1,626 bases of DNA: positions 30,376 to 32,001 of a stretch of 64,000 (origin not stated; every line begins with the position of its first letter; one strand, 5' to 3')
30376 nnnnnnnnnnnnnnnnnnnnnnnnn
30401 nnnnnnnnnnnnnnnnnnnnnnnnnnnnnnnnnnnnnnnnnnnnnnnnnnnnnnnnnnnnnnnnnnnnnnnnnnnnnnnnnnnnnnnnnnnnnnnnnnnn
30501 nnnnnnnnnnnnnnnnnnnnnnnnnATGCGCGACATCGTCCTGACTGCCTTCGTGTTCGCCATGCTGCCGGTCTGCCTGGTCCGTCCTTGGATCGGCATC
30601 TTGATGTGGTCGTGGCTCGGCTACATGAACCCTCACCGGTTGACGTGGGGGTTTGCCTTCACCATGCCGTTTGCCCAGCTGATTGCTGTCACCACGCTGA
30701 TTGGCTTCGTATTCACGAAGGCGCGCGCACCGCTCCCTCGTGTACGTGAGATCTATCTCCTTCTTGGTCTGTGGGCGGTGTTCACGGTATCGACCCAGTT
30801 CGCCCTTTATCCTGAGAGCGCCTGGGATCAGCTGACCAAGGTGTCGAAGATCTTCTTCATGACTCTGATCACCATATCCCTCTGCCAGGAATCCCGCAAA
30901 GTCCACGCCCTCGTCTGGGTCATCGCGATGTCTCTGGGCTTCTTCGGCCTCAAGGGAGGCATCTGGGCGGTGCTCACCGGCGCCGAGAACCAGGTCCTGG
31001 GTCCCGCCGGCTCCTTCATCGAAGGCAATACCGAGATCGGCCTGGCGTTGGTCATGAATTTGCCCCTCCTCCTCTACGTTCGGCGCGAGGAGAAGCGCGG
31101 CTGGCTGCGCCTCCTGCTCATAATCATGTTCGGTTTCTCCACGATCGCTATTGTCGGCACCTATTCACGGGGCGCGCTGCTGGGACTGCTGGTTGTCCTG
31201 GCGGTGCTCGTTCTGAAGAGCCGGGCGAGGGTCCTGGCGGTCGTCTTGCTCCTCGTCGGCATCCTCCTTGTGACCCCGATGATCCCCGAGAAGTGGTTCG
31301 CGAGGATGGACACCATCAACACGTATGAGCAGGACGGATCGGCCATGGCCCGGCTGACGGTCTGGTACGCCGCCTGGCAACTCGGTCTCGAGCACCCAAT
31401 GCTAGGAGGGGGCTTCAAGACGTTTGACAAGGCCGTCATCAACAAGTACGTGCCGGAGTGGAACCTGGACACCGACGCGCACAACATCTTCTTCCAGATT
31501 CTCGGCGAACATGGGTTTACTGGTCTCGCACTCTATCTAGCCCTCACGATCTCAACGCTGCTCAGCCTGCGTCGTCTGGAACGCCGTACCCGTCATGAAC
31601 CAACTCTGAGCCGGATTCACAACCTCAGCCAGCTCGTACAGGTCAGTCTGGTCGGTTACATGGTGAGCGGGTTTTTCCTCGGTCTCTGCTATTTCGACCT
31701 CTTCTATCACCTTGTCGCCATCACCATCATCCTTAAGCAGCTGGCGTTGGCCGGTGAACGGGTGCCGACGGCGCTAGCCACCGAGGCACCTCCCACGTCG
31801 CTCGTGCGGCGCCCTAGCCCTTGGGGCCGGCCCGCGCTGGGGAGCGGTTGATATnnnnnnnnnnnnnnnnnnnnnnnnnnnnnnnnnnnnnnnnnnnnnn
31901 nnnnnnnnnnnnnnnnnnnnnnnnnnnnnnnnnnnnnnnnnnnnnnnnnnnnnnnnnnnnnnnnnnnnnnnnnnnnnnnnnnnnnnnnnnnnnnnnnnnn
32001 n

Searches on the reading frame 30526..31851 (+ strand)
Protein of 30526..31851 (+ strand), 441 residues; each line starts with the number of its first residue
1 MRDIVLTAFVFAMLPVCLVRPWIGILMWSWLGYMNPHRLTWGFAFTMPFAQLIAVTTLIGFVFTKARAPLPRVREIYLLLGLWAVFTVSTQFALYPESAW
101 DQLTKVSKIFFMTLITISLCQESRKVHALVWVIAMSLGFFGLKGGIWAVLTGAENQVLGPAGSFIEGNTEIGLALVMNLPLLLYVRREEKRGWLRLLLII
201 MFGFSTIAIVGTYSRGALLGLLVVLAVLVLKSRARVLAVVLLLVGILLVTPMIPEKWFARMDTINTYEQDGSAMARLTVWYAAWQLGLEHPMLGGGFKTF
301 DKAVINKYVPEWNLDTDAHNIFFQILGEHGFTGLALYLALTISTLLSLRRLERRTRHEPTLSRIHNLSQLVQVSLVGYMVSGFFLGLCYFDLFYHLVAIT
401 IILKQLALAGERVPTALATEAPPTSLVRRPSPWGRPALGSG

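Call 15: list_cluster_members(proteins=[window:30526-31851:+, window:31855-33723:+, window:38927-39859:+, window:43322-44509:+, window:42764-43255:+, window:22056-23042:+, window:9922-10791:+, window:58035-59165:-, window:2868-6089:-, window:23640-24134:+])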
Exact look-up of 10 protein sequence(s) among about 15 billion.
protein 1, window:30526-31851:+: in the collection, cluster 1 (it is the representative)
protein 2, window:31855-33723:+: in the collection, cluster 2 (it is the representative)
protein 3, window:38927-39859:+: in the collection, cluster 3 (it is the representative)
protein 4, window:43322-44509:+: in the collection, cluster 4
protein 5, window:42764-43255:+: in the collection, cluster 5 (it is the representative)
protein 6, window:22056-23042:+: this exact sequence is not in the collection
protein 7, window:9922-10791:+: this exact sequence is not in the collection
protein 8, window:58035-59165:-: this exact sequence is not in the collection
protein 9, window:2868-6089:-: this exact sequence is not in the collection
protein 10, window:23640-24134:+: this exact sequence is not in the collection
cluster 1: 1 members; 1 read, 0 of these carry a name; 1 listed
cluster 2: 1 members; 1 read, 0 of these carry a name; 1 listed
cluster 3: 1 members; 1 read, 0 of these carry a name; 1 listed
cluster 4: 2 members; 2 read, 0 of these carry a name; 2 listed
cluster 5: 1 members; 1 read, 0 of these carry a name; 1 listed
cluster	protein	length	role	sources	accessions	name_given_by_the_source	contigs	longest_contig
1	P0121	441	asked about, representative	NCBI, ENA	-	-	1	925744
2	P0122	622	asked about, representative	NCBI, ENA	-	-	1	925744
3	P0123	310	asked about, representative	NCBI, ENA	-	-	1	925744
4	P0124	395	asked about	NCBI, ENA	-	-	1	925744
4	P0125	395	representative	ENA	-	-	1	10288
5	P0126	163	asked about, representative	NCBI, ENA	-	-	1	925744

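Call 16: find_encoding_contigs(protein=window:30526-31851:+, flank=10000, max_places=10)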
Protein window:30526-31851:+ (441 aa): no gene with exactly this product is on record in the collection.

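Call 19: find_encoding_contigs(protein=P0125, flank=10000, max_places=10)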
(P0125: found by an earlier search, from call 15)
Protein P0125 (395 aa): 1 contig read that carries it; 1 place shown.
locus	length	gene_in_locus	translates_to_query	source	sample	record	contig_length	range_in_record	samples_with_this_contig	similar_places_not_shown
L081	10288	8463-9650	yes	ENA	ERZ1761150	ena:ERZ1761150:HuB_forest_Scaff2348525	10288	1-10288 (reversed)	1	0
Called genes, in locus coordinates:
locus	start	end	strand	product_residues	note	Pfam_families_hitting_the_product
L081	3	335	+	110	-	?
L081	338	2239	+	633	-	PF13522:GATase_6, PF13537:GATase_7, PF00733:Asn_synthase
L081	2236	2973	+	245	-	PF01209:Ubie_methyltran, PF13489:Methyltransf_23, PF13847:Methyltransf_31, PF08241:Methyltransf_11, PF08242:Methyltransf_12, PF13649:Methyltransf_25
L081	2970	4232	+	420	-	PF13492:GAF_3 (weak), PF02518:HATPase_c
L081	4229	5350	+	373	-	PF09721:Exosortase_EpsH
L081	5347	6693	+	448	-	PF00072:Response_reg, PF00158:Sigma54_activat, PF14532:Sigma54_activ_2, PF25601:AAA_lid_14, PF09862:DUF2089 (faint), PF02954:HTH_8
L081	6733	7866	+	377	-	PF24681:Kelch_KLHDC2_KLHL20_DRC7, PF13415:Beta-prop_FBX42 (weak), PF24981:Beta-prop_ATRN-LZTR1 (faint)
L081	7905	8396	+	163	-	-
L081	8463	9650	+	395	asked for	-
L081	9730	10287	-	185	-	?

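Call 49: search_protein_families(library=pfam, proteins=[window:30526-31851:+], max_evalue=0.001)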
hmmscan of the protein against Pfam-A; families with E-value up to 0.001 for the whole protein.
window:30526-31851:+ (441 aa): 2 families
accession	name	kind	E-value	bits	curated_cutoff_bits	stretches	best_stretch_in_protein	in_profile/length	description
PF04932.20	Wzy_C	-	6.4e-23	81.6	31.7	1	201-338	2-149/149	O-Antigen ligase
PF19358.4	DUF5935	-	6.5e-18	65.8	23.6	1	1-187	1-190/193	Family of unknown function (DUF5935)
